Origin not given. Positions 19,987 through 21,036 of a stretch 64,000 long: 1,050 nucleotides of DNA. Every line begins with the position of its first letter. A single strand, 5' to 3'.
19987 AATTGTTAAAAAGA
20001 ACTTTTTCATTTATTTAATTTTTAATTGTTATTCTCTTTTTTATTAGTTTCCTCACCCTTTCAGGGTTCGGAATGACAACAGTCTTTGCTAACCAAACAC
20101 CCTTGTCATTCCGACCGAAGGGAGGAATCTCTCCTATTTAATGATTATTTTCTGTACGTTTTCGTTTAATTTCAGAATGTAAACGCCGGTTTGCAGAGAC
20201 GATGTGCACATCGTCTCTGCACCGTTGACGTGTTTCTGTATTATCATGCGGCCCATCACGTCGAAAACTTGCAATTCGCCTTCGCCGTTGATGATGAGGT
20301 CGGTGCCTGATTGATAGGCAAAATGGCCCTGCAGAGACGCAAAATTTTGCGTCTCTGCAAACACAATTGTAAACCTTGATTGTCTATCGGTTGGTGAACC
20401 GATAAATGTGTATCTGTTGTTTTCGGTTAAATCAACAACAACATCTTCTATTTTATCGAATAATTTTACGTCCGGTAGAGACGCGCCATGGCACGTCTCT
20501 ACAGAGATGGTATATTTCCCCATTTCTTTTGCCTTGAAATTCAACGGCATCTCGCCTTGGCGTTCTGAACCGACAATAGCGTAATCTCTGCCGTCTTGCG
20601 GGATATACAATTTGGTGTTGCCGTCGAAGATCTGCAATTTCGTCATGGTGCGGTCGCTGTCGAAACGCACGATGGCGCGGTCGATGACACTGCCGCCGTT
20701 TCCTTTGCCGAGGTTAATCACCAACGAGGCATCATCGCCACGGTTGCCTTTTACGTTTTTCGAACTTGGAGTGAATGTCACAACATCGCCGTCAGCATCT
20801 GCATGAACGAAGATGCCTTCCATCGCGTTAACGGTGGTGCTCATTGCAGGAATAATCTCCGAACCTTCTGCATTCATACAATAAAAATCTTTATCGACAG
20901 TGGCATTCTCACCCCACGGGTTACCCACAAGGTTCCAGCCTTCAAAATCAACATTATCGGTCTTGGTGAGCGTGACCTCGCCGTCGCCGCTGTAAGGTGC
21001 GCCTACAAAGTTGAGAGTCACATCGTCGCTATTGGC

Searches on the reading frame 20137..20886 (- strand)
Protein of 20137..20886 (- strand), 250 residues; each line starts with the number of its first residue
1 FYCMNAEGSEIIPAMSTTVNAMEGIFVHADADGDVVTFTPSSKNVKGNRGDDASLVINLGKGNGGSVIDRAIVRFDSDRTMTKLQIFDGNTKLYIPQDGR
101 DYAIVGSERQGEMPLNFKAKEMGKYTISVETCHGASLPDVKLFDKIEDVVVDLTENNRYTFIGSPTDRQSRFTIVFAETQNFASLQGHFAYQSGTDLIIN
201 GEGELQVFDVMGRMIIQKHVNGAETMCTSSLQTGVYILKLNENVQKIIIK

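Call 47: search_protein_families(library=ncbifam, proteins=[window:20137-20886:-], max_evalue=0.01)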
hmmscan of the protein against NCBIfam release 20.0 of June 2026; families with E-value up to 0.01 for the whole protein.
window:20137-20886:- (250 aa): 4 families
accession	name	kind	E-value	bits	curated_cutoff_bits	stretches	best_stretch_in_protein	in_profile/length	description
TIGR04183.1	Por_Secre_tail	domain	3.2e-08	33.5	23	1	199-250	17-72/72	T9SS type A sorting domain-containing protein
NF033708.1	T9SS_Cterm_ChiA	domain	5.4e-05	23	40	1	205-250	4-51/55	T9SS sorting signal type C domain-containing protein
NF038113.1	T9SSA_dep_M36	equivalog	0.00054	18.2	885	1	200-244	813-859/869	T9SS-dependent M36 family metallopeptidase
NF052644.1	T9SS_DNase_Rie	equivalog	0.002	17.6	260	1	196-247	193-244/251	T9SS-dependent surface endonuclease, AS87_RS02955 family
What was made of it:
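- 20134..27135 (-): Paralogue B (2333 aa), a T9SS cargo protein with the same C-terminal module. TIGR04183 scores 33.5 bits (call 47).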
